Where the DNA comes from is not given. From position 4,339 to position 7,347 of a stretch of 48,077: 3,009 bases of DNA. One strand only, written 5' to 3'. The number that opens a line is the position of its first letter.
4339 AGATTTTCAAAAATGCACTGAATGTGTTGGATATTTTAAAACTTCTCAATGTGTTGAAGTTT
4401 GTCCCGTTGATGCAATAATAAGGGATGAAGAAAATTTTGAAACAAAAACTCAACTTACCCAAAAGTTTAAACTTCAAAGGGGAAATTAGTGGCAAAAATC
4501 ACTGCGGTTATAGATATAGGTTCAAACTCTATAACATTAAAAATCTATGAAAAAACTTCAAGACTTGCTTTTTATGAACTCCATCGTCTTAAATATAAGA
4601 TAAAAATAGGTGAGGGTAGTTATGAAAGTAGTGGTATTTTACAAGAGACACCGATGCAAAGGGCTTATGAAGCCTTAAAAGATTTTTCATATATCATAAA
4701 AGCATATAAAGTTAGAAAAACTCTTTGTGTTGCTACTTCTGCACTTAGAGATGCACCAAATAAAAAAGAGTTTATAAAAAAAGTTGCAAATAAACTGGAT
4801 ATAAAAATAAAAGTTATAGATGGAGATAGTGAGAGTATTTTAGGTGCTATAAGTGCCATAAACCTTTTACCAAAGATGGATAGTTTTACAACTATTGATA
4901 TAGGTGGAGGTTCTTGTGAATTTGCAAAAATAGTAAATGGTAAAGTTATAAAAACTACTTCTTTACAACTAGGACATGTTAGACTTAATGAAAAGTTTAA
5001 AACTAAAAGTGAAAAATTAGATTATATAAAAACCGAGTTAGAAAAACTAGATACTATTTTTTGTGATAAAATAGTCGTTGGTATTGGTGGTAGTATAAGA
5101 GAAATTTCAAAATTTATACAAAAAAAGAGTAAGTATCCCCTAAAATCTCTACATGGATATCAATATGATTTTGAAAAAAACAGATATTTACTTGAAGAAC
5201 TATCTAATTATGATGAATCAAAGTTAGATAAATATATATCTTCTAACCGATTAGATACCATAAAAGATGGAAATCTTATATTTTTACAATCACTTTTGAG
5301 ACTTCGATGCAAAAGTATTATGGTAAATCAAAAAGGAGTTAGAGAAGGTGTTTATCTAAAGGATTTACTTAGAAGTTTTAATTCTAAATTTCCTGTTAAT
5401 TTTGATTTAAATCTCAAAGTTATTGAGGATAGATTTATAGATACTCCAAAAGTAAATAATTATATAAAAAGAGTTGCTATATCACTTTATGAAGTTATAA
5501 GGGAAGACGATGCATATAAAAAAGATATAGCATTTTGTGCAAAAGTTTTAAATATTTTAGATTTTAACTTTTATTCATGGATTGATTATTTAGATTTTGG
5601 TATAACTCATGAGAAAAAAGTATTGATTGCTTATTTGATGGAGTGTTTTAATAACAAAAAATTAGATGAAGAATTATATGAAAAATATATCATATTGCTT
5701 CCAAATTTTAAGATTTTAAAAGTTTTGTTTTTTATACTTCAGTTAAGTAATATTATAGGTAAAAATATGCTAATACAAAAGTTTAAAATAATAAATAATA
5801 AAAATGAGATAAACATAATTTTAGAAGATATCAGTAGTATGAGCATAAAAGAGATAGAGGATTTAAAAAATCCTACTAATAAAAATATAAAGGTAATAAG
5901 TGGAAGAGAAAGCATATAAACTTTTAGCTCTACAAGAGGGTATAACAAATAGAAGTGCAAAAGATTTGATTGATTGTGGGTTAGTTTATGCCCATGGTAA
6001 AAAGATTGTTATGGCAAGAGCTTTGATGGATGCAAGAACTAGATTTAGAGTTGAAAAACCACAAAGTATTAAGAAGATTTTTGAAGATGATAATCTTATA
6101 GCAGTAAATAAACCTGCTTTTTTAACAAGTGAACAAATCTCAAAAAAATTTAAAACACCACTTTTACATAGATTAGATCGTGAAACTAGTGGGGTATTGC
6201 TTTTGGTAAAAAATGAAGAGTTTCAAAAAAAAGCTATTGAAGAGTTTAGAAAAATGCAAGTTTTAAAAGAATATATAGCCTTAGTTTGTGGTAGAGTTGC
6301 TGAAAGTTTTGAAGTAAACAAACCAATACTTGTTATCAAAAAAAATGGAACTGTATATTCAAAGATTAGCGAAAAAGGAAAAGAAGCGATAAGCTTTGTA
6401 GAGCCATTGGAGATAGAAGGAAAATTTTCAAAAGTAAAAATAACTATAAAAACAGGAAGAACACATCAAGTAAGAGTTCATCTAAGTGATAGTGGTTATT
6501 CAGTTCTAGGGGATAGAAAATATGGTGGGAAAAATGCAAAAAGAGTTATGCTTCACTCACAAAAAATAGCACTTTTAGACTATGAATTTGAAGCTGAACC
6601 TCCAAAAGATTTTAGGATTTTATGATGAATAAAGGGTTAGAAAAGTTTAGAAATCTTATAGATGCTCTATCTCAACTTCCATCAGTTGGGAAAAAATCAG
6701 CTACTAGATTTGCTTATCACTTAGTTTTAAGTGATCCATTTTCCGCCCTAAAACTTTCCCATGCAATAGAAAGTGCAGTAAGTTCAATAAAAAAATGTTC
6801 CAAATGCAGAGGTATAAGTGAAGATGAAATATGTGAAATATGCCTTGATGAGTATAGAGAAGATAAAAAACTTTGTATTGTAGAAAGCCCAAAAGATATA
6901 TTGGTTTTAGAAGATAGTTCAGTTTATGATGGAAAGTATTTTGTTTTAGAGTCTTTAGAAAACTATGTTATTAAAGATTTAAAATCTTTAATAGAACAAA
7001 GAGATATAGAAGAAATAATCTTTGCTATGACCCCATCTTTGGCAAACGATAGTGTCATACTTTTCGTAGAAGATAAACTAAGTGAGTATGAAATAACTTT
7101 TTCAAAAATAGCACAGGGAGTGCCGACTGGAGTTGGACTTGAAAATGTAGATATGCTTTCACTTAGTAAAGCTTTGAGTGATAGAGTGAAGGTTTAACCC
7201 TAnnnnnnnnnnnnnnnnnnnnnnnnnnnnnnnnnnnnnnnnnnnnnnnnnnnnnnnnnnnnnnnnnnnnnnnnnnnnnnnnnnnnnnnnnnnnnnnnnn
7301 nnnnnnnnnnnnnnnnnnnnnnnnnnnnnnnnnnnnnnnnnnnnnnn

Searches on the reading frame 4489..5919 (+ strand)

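Call 42: search_protein_families(library=pfam, proteins=[window:4489-5919:+], max_evalue=0.00001)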
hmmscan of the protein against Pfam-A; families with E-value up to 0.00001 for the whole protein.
window:4489-5919:+ (476 aa): 1 family
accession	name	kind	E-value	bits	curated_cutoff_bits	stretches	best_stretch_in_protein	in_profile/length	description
PF02541.22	Ppx-GppA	-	3e-50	171.7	27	1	19-295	2-284/285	Ppx/GppA phosphatase family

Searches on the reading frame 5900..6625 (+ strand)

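Call 42: search_protein_families(library=pfam, proteins=[window:5900-6625:+], max_evalue=0.00001)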
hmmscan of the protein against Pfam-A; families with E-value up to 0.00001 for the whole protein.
window:5900-6625:+ (241 aa): 1 family
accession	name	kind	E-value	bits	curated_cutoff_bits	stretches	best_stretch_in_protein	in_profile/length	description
PF00849.27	PseudoU_synth_2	-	6.5e-24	85.3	26.8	1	52-196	6-151/152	RNA pseudouridylate synthase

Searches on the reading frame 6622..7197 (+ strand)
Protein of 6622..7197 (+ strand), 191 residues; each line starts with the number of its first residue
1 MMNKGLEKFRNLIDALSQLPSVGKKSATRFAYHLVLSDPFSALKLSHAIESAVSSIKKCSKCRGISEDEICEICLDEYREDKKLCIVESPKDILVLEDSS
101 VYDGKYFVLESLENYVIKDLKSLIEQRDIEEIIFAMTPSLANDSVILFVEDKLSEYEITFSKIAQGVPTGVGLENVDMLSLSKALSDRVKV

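Call 42: search_protein_families(library=pfam, proteins=[window:6622-7197:+], max_evalue=0.00001)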
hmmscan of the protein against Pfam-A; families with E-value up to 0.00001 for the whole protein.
window:6622-7197:+ (191 aa): 3 families
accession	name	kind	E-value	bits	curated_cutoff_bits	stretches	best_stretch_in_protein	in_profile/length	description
PF21176.3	RecR_HhH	-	3.9e-15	55.8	27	1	10-52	2-44/45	RecR, helix-hairpin-helix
PF02132.21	RecR_ZnF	-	1.5e-06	28.3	22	1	56-76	1-21/21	RecR, Cys4-zinc finger domain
PF13662.12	Toprim_4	-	4.5e-06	27.2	25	1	83-162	2-83/85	Toprim domain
